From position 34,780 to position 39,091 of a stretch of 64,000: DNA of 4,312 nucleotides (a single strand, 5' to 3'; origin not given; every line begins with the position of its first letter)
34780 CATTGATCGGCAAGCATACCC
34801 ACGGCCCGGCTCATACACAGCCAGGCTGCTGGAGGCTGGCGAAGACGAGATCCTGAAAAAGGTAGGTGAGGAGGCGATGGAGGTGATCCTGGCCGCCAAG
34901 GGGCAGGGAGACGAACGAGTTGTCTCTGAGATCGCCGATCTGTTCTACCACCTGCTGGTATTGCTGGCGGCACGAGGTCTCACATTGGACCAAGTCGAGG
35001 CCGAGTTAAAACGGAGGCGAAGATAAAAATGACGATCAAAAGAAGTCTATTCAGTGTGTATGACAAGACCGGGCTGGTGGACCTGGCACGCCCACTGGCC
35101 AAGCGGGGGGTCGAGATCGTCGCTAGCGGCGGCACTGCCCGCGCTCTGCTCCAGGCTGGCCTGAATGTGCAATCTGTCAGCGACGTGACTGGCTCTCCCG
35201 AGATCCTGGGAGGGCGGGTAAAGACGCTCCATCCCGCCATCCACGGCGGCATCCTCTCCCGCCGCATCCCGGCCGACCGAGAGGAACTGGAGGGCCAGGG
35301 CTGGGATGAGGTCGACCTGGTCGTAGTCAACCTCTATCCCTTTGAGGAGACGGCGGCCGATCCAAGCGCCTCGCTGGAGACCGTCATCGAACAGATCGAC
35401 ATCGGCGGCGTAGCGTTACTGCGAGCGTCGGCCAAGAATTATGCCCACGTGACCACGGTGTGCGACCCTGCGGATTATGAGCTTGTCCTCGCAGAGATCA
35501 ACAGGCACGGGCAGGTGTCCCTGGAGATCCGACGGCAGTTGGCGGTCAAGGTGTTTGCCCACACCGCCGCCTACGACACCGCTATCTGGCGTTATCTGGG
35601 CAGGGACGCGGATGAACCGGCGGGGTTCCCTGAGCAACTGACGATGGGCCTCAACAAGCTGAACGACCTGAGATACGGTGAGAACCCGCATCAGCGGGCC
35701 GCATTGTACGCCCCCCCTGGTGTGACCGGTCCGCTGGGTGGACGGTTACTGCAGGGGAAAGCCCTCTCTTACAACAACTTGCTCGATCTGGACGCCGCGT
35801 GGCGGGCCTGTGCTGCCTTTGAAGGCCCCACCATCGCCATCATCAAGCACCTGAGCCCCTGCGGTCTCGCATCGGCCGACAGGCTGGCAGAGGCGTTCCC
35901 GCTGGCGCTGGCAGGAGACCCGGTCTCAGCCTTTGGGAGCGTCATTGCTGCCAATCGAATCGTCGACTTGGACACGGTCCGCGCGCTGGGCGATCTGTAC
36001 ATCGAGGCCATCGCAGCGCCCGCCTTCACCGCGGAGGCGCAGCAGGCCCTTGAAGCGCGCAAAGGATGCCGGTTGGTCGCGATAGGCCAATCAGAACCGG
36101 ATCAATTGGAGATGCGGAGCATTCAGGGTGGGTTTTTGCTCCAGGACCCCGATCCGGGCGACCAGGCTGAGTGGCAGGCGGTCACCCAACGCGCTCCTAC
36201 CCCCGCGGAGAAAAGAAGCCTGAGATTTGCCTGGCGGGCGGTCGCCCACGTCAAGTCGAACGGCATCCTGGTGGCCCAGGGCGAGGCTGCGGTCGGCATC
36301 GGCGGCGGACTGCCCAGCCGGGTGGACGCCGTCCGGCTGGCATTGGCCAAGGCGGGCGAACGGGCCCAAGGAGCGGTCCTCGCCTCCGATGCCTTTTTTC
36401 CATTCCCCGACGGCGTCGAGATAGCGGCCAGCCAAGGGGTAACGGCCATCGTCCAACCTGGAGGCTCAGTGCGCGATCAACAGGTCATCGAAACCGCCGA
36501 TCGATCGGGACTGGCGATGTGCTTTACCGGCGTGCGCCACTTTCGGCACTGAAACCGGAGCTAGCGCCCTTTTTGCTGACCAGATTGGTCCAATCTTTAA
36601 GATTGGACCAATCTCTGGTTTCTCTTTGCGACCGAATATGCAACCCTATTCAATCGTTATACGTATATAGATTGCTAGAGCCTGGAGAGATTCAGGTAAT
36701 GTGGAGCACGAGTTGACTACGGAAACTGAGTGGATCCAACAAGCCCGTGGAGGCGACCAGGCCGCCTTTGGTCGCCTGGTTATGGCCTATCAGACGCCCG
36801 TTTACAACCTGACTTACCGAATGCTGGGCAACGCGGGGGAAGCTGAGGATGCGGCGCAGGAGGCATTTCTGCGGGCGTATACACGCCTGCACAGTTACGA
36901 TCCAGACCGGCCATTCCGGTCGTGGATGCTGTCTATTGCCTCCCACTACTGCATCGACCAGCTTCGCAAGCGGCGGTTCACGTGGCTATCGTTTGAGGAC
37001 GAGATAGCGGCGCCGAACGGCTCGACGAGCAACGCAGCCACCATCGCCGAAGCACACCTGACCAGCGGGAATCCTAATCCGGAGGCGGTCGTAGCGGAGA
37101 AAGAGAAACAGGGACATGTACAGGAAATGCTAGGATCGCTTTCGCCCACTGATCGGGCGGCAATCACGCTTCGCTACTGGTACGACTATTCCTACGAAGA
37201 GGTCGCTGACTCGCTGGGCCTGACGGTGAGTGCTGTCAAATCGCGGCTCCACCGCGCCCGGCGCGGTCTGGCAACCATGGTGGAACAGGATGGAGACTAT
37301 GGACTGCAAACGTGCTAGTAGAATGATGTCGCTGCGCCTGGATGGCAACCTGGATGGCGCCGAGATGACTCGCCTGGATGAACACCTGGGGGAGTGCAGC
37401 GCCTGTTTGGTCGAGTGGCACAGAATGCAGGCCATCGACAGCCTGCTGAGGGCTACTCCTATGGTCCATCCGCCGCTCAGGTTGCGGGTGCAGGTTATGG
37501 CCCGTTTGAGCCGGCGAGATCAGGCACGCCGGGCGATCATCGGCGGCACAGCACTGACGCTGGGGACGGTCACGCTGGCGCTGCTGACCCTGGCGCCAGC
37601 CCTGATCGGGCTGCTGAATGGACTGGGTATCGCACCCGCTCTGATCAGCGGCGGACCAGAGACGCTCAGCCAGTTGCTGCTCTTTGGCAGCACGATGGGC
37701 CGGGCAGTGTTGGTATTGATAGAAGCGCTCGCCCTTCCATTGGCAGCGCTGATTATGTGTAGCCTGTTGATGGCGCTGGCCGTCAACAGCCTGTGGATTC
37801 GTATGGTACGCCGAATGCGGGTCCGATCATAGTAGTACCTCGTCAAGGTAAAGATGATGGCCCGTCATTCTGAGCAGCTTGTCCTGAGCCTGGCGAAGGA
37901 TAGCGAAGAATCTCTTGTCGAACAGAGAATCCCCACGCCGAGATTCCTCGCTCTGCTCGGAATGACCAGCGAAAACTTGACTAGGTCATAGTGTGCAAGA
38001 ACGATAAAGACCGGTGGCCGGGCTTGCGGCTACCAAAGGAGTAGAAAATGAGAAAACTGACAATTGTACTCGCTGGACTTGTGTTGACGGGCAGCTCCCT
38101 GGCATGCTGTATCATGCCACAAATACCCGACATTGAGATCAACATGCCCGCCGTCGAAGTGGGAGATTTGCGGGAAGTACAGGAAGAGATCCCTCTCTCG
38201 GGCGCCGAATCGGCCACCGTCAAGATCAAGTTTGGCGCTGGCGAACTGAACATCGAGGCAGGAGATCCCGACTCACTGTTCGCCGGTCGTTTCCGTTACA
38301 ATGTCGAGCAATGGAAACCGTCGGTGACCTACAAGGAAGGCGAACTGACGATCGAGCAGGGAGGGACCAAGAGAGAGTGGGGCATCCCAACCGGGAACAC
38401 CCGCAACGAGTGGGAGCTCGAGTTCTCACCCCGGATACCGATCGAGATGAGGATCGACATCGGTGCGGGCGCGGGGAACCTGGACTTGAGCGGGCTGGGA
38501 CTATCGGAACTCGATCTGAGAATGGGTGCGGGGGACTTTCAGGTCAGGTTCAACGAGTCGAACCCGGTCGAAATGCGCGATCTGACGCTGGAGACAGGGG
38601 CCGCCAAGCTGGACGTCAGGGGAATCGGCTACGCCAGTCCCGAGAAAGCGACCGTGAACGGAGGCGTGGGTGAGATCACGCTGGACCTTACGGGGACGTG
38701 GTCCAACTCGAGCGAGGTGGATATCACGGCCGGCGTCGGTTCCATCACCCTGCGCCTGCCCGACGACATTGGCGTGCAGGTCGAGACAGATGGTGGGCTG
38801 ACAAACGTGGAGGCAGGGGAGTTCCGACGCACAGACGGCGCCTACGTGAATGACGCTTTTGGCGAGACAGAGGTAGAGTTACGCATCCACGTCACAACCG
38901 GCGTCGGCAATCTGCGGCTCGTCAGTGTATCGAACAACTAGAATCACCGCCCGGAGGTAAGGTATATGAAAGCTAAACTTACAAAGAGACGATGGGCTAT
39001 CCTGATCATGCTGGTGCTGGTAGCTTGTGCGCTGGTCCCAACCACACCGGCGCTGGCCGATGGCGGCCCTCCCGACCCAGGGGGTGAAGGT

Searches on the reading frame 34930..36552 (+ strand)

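Call 50: search_protein_families(library=pfam, proteins=[window:34930-36552:+], max_evalue=0.00001)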
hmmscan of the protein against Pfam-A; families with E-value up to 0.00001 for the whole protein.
window:34930-36552:+ (540 aa): 2 families
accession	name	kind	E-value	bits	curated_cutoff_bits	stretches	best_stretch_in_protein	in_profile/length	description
PF01808.24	AICARFT_IMPCHas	-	3.8e-105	352.2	25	1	167-474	1-311/311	AICARFT/IMPCHase bienzyme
PF02142.27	MGS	-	4.5e-20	72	24.1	1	48-161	1-93/94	MGS-like domain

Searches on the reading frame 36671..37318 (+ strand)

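Call 50: search_protein_families(library=pfam, proteins=[window:36671-37318:+], max_evalue=0.00001)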
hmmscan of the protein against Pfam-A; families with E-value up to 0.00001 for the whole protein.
window:36671-37318:+ (215 aa): 4 families
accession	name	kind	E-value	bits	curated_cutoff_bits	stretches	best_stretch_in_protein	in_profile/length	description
PF04542.20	Sigma70_r2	-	7.7e-20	70.9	24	1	36-102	1-69/71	Sigma-70 region 2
PF08281.18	Sigma70_r4_2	-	5.7e-18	64.8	25.7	1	150-198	4-52/54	Sigma-70, region 4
PF04545.22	Sigma70_r4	-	1.3e-12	47.4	24.1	1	154-199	2-47/50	Sigma-70, region 4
PF07638.17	Sigma70_ECF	-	1.5e-07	32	21.1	0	152-201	131-180/185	ECF sigma factor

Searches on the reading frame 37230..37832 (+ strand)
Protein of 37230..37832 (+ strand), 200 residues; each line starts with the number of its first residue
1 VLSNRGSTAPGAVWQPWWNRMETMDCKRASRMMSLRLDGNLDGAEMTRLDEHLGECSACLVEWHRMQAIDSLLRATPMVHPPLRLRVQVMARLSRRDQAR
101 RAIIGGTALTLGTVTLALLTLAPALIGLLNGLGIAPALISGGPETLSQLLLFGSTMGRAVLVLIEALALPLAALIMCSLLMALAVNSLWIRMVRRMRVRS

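Call 50: search_protein_families(library=pfam, proteins=[window:37230-37832:+], max_evalue=0.00001)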
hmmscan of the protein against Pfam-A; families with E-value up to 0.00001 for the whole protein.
window:37230-37832:+ (200 aa): 1 family
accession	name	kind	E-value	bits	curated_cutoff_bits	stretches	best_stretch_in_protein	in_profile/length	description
PF13490.11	zf-HC2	-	6.1e-10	39.4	22.2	1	26-59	1-34/35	Putative zinc-finger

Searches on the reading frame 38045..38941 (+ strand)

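Call 50: search_protein_families(library=pfam, proteins=[window:38045-38941:+], max_evalue=0.00001)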
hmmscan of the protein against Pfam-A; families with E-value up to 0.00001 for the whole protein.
window:38045-38941:+ (298 aa): 2 families
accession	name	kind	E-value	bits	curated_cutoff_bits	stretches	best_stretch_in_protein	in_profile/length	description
PF17115.11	Toast_rack_N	-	1.4e-18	67.4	22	1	53-141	2-92/92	N-terminal domain of toast_rack, DUF2154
PF09922.15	LiaF-like_C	-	2e-06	28.1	29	1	201-291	16-113/114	Cell wall-active antibiotics response LiaF, C-terminal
